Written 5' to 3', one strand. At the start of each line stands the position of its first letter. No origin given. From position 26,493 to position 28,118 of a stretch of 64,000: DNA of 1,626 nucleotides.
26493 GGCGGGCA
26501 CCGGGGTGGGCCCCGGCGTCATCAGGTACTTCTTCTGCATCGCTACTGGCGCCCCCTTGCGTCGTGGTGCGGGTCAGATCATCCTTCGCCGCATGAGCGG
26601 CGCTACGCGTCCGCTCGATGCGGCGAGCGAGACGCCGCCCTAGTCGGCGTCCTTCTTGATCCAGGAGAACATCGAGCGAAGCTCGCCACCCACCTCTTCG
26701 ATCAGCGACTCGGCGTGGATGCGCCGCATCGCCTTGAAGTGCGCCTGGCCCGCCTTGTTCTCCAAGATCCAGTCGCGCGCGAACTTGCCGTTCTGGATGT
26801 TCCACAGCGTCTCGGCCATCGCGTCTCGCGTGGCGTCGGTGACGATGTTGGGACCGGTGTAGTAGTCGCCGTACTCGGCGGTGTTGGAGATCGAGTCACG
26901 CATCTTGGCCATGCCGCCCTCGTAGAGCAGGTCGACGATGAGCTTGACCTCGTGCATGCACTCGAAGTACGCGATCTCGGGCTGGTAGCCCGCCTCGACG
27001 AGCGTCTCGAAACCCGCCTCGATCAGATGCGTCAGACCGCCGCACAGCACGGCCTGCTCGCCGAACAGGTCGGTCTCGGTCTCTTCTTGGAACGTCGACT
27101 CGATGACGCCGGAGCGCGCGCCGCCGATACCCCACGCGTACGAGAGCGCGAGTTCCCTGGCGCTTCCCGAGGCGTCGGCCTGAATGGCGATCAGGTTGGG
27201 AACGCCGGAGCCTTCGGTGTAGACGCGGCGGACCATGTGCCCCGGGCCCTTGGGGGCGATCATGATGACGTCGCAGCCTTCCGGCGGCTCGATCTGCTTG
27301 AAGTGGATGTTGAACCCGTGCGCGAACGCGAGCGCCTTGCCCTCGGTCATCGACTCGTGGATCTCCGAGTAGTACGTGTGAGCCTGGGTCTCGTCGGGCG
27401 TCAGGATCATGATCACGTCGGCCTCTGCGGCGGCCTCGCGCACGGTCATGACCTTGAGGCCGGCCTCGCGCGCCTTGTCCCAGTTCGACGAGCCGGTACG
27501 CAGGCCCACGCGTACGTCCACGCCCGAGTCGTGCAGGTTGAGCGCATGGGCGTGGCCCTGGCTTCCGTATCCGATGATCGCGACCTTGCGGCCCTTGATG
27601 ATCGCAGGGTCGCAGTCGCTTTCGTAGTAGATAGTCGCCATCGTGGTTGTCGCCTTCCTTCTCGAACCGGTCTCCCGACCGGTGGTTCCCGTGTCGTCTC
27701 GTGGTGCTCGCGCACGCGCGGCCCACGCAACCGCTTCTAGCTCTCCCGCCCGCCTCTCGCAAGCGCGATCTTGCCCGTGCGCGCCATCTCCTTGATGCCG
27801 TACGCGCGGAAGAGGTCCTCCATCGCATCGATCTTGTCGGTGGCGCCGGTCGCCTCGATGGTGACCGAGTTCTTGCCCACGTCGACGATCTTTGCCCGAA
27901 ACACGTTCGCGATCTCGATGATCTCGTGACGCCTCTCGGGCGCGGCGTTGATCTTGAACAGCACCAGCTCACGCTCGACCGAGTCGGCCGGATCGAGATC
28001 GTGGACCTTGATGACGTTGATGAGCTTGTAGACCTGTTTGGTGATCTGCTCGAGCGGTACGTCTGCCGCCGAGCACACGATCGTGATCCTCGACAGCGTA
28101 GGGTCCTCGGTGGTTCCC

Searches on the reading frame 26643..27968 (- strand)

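Call 59: search_protein_families(library=pfam, proteins=[window:26643-27968:-], max_evalue=0.00001)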
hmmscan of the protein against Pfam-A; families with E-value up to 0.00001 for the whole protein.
window:26643-27968:- (442 aa): 5 families
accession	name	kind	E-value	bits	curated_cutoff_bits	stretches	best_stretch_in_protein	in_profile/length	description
PF07991.19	KARI_N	-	7e-76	253.8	20.6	1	124-287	2-165/165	Acetohydroxy acid isomeroreductase, NADPH-binding domain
PF01450.25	KARI_C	-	9.9e-64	214.4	29.1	1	293-436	1-144/144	Ketol-acid reductoisomerase, C-terminal domain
PF02826.25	2-Hacid_dh_C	-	6e-07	29.4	25.1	1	123-199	33-108/178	D-isomer specific 2-hydroxyacid dehydrogenase, NAD binding domain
PF03446.21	NAD_binding_2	-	8.6e-07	29.5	21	1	128-213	1-89/161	NAD binding domain of 6-phosphogluconate dehydrogenase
PF03807.23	F420_oxidored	-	1.6e-06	29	21.6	1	128-193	1-70/94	NADP oxidoreductase coenzyme F420-dependent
